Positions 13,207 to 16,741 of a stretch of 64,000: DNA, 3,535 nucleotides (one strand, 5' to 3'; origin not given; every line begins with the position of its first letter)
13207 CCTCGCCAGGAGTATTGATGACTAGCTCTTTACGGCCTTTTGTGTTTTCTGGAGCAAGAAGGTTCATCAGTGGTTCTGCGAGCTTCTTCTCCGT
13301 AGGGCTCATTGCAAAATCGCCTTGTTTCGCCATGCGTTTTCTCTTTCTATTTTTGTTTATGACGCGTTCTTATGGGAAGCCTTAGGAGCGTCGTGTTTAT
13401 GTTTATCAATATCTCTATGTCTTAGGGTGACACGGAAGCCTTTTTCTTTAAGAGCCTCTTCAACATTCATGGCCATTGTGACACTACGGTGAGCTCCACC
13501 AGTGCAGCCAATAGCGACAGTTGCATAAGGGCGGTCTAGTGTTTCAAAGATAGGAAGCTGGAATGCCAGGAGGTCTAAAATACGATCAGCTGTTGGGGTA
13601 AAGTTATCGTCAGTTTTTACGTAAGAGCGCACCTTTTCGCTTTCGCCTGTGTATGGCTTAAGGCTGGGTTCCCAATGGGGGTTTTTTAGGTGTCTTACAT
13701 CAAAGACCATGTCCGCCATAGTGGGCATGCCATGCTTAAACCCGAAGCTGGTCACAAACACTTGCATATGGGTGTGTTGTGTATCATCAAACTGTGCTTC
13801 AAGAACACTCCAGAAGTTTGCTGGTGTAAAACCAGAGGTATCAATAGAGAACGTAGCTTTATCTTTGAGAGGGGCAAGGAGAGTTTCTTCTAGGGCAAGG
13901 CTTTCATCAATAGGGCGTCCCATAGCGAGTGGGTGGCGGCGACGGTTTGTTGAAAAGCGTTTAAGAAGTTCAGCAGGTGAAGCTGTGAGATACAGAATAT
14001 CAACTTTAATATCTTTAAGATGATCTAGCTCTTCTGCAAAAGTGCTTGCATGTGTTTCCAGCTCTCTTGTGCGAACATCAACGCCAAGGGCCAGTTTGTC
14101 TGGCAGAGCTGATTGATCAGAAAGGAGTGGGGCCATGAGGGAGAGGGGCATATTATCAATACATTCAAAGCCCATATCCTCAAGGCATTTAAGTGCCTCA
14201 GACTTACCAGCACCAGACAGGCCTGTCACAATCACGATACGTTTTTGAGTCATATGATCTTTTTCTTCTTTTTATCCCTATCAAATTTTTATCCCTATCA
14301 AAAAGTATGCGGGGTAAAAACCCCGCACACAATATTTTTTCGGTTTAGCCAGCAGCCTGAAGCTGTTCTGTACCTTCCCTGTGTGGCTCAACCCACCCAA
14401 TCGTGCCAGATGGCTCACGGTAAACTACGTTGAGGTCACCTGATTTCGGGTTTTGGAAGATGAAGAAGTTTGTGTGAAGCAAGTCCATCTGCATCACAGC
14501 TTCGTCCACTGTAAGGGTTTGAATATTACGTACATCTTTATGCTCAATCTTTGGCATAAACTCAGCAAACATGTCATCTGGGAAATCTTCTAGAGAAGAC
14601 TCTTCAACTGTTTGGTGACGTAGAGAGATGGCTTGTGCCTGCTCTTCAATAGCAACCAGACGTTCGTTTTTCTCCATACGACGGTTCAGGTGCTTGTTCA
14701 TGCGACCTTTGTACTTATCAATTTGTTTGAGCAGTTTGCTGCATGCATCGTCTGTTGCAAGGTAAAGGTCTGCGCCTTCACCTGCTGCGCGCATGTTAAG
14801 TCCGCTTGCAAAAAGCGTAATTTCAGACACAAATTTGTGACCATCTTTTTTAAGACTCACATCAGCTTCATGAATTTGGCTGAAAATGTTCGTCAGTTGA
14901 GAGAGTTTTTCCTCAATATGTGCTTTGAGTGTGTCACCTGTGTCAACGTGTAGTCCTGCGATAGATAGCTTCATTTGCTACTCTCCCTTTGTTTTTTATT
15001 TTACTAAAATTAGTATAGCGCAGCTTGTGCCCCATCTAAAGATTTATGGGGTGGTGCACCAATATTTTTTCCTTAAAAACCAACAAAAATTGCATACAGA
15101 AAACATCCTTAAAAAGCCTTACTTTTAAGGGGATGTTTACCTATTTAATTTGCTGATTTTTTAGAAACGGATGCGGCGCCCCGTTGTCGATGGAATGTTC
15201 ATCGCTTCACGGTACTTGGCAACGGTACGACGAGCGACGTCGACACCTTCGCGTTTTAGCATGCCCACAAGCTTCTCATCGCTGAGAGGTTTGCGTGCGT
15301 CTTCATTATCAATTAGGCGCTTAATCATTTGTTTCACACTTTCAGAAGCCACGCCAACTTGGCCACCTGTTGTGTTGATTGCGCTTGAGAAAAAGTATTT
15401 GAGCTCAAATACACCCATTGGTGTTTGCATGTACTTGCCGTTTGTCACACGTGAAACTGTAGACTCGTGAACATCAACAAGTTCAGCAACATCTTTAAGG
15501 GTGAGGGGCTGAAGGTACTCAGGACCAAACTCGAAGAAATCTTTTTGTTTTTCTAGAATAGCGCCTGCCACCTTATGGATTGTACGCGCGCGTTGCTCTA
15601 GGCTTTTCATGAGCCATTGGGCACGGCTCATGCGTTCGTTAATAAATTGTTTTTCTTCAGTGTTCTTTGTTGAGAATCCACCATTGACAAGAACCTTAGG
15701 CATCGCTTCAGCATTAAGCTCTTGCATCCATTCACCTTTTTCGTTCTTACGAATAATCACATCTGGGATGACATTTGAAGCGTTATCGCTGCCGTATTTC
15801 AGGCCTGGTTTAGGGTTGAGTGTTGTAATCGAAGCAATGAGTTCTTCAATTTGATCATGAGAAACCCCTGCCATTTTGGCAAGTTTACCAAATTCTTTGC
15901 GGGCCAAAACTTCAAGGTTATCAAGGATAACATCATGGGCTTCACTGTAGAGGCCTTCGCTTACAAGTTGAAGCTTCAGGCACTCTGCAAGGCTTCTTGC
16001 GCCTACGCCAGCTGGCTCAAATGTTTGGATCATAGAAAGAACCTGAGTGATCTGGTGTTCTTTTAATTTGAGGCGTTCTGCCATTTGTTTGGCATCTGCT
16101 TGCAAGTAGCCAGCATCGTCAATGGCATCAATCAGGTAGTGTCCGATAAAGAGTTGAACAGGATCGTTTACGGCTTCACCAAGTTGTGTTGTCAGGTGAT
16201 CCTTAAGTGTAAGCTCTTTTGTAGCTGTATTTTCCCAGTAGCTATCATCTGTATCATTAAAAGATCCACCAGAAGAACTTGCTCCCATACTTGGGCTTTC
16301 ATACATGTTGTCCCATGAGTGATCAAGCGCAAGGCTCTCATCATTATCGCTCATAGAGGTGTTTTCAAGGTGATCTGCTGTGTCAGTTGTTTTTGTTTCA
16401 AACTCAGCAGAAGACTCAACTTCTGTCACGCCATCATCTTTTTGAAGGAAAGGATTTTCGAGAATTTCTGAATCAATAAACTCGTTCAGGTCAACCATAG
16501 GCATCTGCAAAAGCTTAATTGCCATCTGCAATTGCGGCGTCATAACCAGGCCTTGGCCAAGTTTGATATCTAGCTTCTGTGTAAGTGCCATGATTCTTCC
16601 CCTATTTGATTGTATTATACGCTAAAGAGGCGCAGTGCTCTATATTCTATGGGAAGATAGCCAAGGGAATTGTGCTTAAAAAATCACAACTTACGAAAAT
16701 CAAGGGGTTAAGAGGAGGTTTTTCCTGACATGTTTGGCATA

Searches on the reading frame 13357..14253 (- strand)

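Call 6: search_protein_families(library=ncbifam, proteins=[window:13357-14253:-])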
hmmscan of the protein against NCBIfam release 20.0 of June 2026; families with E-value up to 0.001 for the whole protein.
window:13357-14253:- (298 aa): 1 family
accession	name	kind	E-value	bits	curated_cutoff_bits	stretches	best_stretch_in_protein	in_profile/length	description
NF003828.1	PRK05416.1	equivalog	2.9e-91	305.8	244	1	6-282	1-278/278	RNase adapter RapZ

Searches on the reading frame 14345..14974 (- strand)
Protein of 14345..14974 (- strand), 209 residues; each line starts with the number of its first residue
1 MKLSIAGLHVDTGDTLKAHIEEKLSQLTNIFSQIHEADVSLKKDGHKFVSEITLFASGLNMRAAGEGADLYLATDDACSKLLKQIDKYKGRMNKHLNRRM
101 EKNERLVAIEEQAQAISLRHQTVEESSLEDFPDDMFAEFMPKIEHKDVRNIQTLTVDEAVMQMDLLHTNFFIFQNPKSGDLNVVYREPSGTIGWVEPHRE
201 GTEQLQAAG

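Call 6: search_protein_families(library=ncbifam, proteins=[window:14345-14974:-])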
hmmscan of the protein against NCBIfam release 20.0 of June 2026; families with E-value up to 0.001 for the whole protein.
window:14345-14974:- (209 aa): 3 families
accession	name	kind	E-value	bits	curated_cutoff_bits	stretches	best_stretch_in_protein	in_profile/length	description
TIGR00741.1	yfiA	equivalog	3.1e-19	69.3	40.9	1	1-96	1-99/102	ribosome hibernation-promoting factor, HPF/YfiA family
NF007780.0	PRK10470.1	equivalog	5.4e-13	49.1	125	1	1-95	1-95/95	ribosome hibernation promoting factor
NF007654.0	PRK10324.1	equivalog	5.4e-05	23.7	158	1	3-92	3-92/113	ribosome-associated translation inhibitor RaiA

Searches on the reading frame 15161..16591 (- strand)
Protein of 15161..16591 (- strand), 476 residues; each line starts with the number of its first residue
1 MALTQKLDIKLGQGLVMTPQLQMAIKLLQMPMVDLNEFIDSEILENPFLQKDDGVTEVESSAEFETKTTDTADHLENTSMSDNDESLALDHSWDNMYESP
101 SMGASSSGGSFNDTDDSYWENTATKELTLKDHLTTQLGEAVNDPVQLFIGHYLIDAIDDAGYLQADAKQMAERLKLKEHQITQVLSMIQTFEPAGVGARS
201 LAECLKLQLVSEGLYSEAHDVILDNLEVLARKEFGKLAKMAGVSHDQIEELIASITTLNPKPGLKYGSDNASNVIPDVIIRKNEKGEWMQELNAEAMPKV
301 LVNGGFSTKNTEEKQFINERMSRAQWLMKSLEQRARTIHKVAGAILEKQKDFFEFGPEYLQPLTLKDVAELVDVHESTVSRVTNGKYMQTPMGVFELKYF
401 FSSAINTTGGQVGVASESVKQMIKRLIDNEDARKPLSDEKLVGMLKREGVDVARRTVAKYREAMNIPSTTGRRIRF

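Call 6: search_protein_families(library=ncbifam, proteins=[window:15161-16591:-])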
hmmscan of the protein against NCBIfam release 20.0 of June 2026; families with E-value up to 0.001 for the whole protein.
window:15161-16591:- (476 aa): 7 families
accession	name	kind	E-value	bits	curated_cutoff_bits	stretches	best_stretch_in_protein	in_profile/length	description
NF004596.0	PRK05932.1-3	subfamily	2.2e-158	528.4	499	1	1-473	1-505/515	RNA polymerase factor sigma-54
NF004595.0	PRK05932.1-2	equivalog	9.7e-142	473.2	513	1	5-473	3-481/484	RNA polymerase factor sigma-54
TIGR02395.1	rpoN_sigma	equivalog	4.6e-132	441.1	277.35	1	12-473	2-434/434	RNA polymerase factor sigma-54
NF009118.0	PRK12469.1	subfamily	3.1e-123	412.2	396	1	4-473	2-479/483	RNA polymerase factor sigma-54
NF004598.0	PRK05932.1-5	equivalog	6.6e-120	401.2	621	1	5-473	3-502/504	RNA polymerase factor sigma-54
NF004597.0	PRK05932.1-4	equivalog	4.3e-114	381.6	817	1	4-473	2-474/477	RNA polymerase factor sigma-54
NF004602.0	PRK05932.2-4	equivalog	3e-62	210.8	506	1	18-473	16-409/416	RNA polymerase factor sigma-54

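Call 8: find_related_loci(query=window:15161-16591:-, collection=genome_contigs, flank=3000)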
Query window:15161-16591:- (476 aa) in genome_contigs; peptide patterns used: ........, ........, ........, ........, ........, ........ (x = any residue, [..] = any of these).
102 stretches matched a pattern; 25 encode a relative of the query (tblastn E <= 1e-3); 25 distinct loci.
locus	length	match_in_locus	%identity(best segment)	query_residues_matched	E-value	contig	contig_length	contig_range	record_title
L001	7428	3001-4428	91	1-476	0e+0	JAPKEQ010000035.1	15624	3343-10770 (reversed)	MAG: Alphaproteobacteria bacterium isolate ANT-120 NODE_2154_length_15624_cov_4.623868, whole genome shotgun sequence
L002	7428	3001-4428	90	1-476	0e+0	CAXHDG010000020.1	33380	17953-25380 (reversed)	MAG TPA_asm: uncultured Magnetococcales bacterium isolate SRR12480076_binner123_Refined_1 genome assembly, contig: ERZ98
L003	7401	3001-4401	55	5-475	4e-166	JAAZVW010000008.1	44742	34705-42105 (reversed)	MAG: Proteobacteria bacterium isolate KhW_metabat.34 KhW_C77, whole genome shotgun sequence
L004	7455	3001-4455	38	1-476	4e-100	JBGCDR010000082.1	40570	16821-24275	MAG: Oligoflexales bacterium isolate SGMAG-68 contig82, whole genome shotgun sequence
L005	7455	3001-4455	38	1-476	3e-100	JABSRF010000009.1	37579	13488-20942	MAG: Oligoflexales bacterium isolate DT_79 DT-Oligoflexales-1_scaffold_9, whole genome shotgun sequence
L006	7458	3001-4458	39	3-476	3e-99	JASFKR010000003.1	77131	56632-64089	MAG: Myxococcales bacterium isolate D0817M02metaG_Bin_452 D0817M02metaG_FD_scaffold_16_c1, whole genome shotgun sequence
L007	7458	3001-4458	38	9-476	3e-98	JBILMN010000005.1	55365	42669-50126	MAG: Oligoflexales bacterium isolate ME2017-08-24_3300042518_group7_bin6 Rohwer_bin1145_scaffold_175_c1, whole genome sh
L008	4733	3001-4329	38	7-466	2e-95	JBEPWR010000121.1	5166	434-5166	MAG: Eubacteriales bacterium isolate 01_S196.semibin_refined.024_sub NODE_14397_length_5166_cov_1.626910, whole genome s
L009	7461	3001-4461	39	1-476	3e-94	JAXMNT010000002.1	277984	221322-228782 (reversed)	MAG: Deltaproteobacteria bacterium isolate EC_MBin.16 ECX_94CoAssmbCtg, whole genome shotgun sequence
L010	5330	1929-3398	37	1-476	9e-90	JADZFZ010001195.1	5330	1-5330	MAG: Deltaproteobacteria bacterium isolate SJ883 c_000001835886, whole genome shotgun sequence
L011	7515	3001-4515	36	1-476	3e-87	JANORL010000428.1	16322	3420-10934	MAG: Polyangiaceae bacterium isolate VAR_4_metabat_184 VAR_4_k141_1830773, whole genome shotgun sequence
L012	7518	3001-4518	35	1-476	1e-85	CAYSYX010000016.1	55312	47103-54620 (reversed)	MAG TPA_asm: uncultured Polyangium sp. isolate SRP257259_co1_164 genome assembly, contig: NODE_531_length_55312_cov_5.40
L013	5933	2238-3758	35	1-476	1e-85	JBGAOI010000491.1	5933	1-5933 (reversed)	MAG: Polyangium sp. isolate MAG_MBR_AS.73 MBRAS-73_NODE_491_length_5933_cov_4.367999, whole genome shotgun sequence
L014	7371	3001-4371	35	1-473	3e-81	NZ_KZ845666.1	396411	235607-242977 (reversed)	Thermoflavimicrobium daqui strain FBKL4.011 scaffold4, whole genome shotgun sequence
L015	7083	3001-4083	41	119-473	1e-80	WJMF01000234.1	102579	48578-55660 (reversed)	MAG: candidate division KSB1 bacterium isolate Bin_298 k141_4225573, whole genome shotgun sequence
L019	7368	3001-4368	34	1-473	4e-76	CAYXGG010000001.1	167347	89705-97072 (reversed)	MAG TPA_asm: uncultured Planctomycetales bacterium isolate SRP150892_co2_491 genome assembly, contig: NODE_66_length_167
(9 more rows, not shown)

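Call 13: find_related_loci(query=window:15161-16591:-, collection=metagenome_contigs, flank=2500)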
Query window:15161-16591:- (476 aa) in metagenome_contigs; peptide patterns used: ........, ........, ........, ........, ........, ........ (x = any residue, [..] = any of these).
150 stretches matched a pattern; 33 encode a relative of the query (tblastn E <= 1e-3); 33 distinct loci.
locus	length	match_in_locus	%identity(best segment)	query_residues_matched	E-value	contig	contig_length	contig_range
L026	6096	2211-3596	40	1-473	3e-101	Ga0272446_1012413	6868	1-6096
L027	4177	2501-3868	38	1-473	1e-100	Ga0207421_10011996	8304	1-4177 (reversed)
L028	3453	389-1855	40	1-476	3e-97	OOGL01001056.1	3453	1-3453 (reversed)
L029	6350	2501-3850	37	7-473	2e-95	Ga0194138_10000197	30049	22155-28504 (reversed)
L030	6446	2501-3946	36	1-473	7e-95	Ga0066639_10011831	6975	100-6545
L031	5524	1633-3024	38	1-473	6e-92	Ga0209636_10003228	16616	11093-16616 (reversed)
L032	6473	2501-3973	36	3-476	1e-89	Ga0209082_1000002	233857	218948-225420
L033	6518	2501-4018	35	1-476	8e-86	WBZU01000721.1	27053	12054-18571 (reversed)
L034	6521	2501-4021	34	1-476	5e-78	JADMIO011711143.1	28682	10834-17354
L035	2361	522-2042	33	1-476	9e-80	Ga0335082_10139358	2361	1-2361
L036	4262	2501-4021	35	1-476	3e-77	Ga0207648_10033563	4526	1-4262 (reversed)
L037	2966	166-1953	40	6-476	8e-72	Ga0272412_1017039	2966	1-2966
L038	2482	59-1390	32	13-473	4e-72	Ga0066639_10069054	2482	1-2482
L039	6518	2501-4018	36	1-476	2e-81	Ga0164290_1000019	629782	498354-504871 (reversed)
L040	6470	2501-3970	32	10-473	4e-70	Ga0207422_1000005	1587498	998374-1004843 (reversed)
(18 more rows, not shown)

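Call 14: find_homologous_proteins(query=window:15161-16591:-, max_evalue=1e-80)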
Query window:15161-16591:- (476 aa): 7507 proteins with E <= 1e-80 among 8000 candidates; the best 120 are listed.
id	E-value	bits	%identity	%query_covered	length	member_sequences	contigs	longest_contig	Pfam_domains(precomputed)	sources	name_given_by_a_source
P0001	2.7e-285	964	90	100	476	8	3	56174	PF04963.20,PF00309.26,PF04552.20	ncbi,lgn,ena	-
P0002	9.9e-275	929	86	100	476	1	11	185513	PF04963.20,PF00309.26,PF04552.20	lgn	-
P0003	7.8e-175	600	60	99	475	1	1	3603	PF04963.20,PF00309.26,PF04552.20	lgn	-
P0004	9.5e-171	587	58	99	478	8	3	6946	PF04963.20,PF00309.26,PF04552.20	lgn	-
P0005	2.2e-170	585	58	100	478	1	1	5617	PF04963.20,PF00309.26,PF04552.20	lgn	-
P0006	2.4e-169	582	57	99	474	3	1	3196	PF04963.20,PF00309.26,PF04552.20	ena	-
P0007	6.4e-169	581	58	100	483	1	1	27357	PF04963.20,PF00309.26,PF04552.20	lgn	-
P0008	1.3e-168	579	60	99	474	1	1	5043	PF04963.20,PF00309.26,PF04552.20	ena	-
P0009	1.1e-167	576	58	99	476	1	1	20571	PF04963.20,PF00309.26,PF04552.20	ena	-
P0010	5.2e-167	574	58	99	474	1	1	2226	PF04963.20,PF00309.26,PF04552.20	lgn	-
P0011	8.5e-167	574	58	100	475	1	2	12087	PF04963.20,PF00309.26,PF04552.20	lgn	-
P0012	1.1e-166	573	59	99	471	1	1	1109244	PF04963.20,PF00309.26,PF04552.20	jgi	jgi:RNA polymerase sigma-54 factor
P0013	3.4e-166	572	58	100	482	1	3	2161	PF04963.20,PF00309.26,PF04552.20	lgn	-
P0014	1.5e-164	566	56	100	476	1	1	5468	PF04963.20,PF00309.26,PF04552.20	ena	-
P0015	5.6e-164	564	56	99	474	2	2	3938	PF04963.20,PF00309.26,PF04552.20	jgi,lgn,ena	-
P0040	6.2e-157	541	57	100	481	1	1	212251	PF04963.20,PF00309.26,PF01381.29,PF04552.20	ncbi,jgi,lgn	ncbi:MAG: RNA polymerase sigma-54 factor [Alphaproteobacteria bacterium]|jgi:RNA polymerase sigma-54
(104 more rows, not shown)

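Call 16: find_encoding_contigs(protein=P0002, flank=2500, max_places=3)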
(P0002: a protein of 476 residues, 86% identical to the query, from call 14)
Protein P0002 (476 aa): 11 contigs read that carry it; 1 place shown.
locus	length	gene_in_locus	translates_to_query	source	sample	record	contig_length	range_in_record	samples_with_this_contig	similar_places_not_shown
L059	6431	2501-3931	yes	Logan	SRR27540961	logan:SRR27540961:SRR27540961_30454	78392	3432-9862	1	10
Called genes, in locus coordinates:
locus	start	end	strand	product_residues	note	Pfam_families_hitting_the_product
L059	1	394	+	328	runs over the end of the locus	PF01380:SIS, PF00571:CBS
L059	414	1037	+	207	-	PF06835:LptC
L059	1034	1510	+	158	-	PF06835:LptC (faint), PF03968:LptD_N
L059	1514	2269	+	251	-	PF00005:ABC_tran, PF13304:AAA_21 (faint), PF12399:BCA_ABC_TP_C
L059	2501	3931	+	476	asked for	PF00309:Sigma54_AID, PF04963:Sigma54_CBD, PF04552:Sigma54_DBD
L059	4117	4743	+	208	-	PF02482:Ribosomal_S30AE, PF16321:Ribosom_S30AE_C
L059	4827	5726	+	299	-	PF03668:RapZ-like_N, PF22740:PapZ_C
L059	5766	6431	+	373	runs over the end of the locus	PF00437:T2SSE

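Call 17: find_encoding_contigs(protein=P0012, flank=2500, max_places=2)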
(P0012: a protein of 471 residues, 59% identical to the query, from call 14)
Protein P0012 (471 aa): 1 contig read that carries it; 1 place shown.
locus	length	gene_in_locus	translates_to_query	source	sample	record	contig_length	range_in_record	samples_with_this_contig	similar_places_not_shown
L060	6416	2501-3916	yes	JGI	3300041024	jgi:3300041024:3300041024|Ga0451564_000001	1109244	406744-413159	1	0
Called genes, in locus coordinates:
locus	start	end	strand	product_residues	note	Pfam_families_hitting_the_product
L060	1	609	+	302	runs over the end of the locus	PF06835:LptC, PF03968:LptD_N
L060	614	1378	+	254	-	PF00005:ABC_tran, PF12399:BCA_ABC_TP_C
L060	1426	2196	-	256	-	-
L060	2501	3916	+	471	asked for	PF00309:Sigma54_AID, PF04963:Sigma54_CBD, PF04552:Sigma54_DBD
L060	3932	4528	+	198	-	PF02482:Ribosomal_S30AE, PF16321:Ribosom_S30AE_C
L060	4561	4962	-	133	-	-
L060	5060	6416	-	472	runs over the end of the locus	PF00072:Response_reg (weak), PF00158:Sigma54_activat, PF14532:Sigma54_activ_2, PF25601:AAA_lid_14, PF02954:HTH_8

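Call 18: find_encoding_contigs(protein=P0007, flank=2500, max_places=2)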
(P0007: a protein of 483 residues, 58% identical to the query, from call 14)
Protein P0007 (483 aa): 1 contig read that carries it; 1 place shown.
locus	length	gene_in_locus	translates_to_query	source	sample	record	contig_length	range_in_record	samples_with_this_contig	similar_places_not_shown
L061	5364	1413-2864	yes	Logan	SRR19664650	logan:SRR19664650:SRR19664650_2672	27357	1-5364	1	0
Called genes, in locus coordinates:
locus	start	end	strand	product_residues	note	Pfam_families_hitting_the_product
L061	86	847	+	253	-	PF00005:ABC_tran, PF12399:BCA_ABC_TP_C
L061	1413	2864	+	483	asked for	PF00309:Sigma54_AID, PF04963:Sigma54_CBD, PF04552:Sigma54_DBD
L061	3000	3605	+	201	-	PF02482:Ribosomal_S30AE, PF16321:Ribosom_S30AE_C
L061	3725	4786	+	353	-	PF00437:T2SSE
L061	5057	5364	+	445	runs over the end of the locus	PF05221:AdoHcyase, PF00670:AdoHcyase_NAD, PF02826:2-Hacid_dh_C (weak), PF07991:KARI_N (weak)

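Call 24: find_encoding_contigs(protein=P0003, flank=2500, max_places=2)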
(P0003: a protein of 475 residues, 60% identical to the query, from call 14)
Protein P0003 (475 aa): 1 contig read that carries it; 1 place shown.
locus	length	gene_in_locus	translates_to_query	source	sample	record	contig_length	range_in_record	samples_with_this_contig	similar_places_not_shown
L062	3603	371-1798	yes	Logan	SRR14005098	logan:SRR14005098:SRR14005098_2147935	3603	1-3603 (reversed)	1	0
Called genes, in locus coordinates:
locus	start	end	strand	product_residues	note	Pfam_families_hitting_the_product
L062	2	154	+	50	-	?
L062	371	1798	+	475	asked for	PF00309:Sigma54_AID, PF04963:Sigma54_CBD, PF04552:Sigma54_DBD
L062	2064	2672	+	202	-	PF02482:Ribosomal_S30AE, PF17075:RRT14 (faint), PF16321:Ribosom_S30AE_C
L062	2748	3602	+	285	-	?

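Call 25: find_encoding_contigs(protein=P0008, flank=2500, max_places=2)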
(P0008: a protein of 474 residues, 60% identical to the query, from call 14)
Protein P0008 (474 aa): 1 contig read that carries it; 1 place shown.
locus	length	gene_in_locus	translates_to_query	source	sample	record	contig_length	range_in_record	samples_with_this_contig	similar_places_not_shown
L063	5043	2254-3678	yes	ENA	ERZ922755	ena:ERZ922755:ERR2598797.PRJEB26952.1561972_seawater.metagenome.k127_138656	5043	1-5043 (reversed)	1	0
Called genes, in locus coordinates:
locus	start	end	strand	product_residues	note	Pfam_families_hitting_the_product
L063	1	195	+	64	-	?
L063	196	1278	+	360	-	PF06835:LptC, PF03968:LptD_N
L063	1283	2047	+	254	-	PF00005:ABC_tran, PF12399:BCA_ABC_TP_C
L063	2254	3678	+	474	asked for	PF00309:Sigma54_AID, PF04963:Sigma54_CBD, PF04552:Sigma54_DBD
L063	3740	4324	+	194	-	PF02482:Ribosomal_S30AE, PF16321:Ribosom_S30AE_C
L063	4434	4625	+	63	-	PF01361:Tautomerase, PF14552:Tautomerase_2 (weak)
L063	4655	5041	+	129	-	?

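Call 26: find_encoding_contigs(protein=P0009, flank=2500, max_places=2)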
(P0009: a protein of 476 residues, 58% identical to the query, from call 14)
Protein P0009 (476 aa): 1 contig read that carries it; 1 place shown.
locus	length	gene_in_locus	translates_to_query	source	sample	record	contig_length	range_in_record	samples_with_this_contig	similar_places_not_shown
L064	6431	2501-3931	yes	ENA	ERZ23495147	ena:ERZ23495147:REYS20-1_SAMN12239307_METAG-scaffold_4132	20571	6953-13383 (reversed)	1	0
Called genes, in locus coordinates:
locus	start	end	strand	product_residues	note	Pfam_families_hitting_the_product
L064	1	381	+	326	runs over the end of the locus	PF01380:SIS, PF00571:CBS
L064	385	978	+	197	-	PF06835:LptC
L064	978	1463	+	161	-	PF03968:LptD_N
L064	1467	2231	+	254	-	PF00005:ABC_tran, PF12399:BCA_ABC_TP_C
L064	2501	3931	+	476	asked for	PF00309:Sigma54_AID, PF04963:Sigma54_CBD, PF04552:Sigma54_DBD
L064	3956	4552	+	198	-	PF02482:Ribosomal_S30AE, PF16321:Ribosom_S30AE_C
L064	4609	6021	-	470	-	PF00072:Response_reg (faint), PF00158:Sigma54_activat, PF14532:Sigma54_activ_2, PF25601:AAA_lid_14, PF02954:HTH_8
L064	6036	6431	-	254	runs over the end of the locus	PF01618:MotA_ExbB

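Call 27: find_encoding_contigs(protein=P0040, flank=2500, max_places=2)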
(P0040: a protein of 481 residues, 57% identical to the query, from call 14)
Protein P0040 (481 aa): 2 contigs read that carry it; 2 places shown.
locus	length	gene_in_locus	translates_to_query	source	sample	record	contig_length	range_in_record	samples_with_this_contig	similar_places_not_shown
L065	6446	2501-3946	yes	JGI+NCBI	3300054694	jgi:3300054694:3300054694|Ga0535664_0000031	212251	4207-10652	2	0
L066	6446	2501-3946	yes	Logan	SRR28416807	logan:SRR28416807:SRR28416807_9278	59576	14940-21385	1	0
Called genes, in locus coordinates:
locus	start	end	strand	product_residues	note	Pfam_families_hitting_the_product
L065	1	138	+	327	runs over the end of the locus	PF01380:SIS, PF00571:CBS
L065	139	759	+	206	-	PF06835:LptC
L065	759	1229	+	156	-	PF03968:LptD_N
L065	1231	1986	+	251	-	PF00005:ABC_tran, PF13304:AAA_21 (faint), PF12399:BCA_ABC_TP_C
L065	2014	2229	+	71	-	-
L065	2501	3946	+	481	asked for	PF00309:Sigma54_AID, PF04963:Sigma54_CBD, PF01381:HTH_3 (faint), PF04552:Sigma54_DBD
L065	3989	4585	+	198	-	PF02482:Ribosomal_S30AE, PF16321:Ribosom_S30AE_C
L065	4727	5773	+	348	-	PF00437:T2SSE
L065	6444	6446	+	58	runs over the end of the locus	-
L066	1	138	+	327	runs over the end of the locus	PF01380:SIS, PF00571:CBS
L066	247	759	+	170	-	PF06835:LptC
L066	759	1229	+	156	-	PF03968:LptD_N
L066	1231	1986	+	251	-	PF00005:ABC_tran, PF13304:AAA_21 (faint), PF12399:BCA_ABC_TP_C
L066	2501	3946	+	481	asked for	PF00309:Sigma54_AID, PF04963:Sigma54_CBD, PF01381:HTH_3 (faint), PF04552:Sigma54_DBD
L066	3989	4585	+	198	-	PF02482:Ribosomal_S30AE, PF16321:Ribosom_S30AE_C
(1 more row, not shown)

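Call 63: search_protein_families(library=pfam, proteins=[L029:1333-2280:+, L029:224-1333:+, L029:3955-4959:+, L019:1542-2411:-, L019:208-1500:-, L060:1426-2196:-])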
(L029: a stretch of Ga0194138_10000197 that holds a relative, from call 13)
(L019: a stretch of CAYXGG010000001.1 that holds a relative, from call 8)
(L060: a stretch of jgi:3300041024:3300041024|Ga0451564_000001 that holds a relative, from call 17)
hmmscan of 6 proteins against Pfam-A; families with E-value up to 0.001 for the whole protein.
L029:1333-2280:+ (315 aa): 1 family
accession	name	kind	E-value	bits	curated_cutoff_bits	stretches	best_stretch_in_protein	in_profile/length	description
PF02653.21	BPD_transp_2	-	9.8e-47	159.8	26.8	1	9-293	3-269/269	Branched-chain amino acid transport system / permease component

L029:224-1333:+ (369 aa): 1 family
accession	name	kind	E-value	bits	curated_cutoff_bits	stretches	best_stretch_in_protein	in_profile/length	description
PF02653.21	BPD_transp_2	-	2e-42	145.7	26.8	1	74-349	4-268/269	Branched-chain amino acid transport system / permease component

L029:3955-4959:+ (334 aa): 2 families
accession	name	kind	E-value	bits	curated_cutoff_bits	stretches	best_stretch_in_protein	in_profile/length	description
PF02800.25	Gp_dh_C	-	4.9e-67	224.9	24.4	1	157-313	1-158/158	Glyceraldehyde 3-phosphate dehydrogenase, C-terminal domain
PF00044.30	Gp_dh_N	-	5.4e-40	136.2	31.7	1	3-103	2-101/101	Glyceraldehyde 3-phosphate dehydrogenase, NAD binding domain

L019:1542-2411:- (289 aa): 2 families
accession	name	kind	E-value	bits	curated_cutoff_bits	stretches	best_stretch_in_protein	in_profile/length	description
PF02563.21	Poly_export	-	2.2e-18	66.6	28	1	94-167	3-76/77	Polysaccharide biosynthesis/export protein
PF22461.2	SLBB_2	-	1.5e-05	25.4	27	1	173-256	1-79/79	SLBB domain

L019:208-1500:- (430 aa): 2 families
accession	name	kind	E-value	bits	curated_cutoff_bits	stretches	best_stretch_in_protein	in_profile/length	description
PF13807.11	GNVR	-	4.8e-12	46.1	27.7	1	288-363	9-80/82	G-rich domain on putative tyrosine kinase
PF02706.20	Wzz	-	0.00016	22.4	25.5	1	15-92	9-85/91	Chain length determinant protein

L060:1426-2196:- (256 aa): 0 families
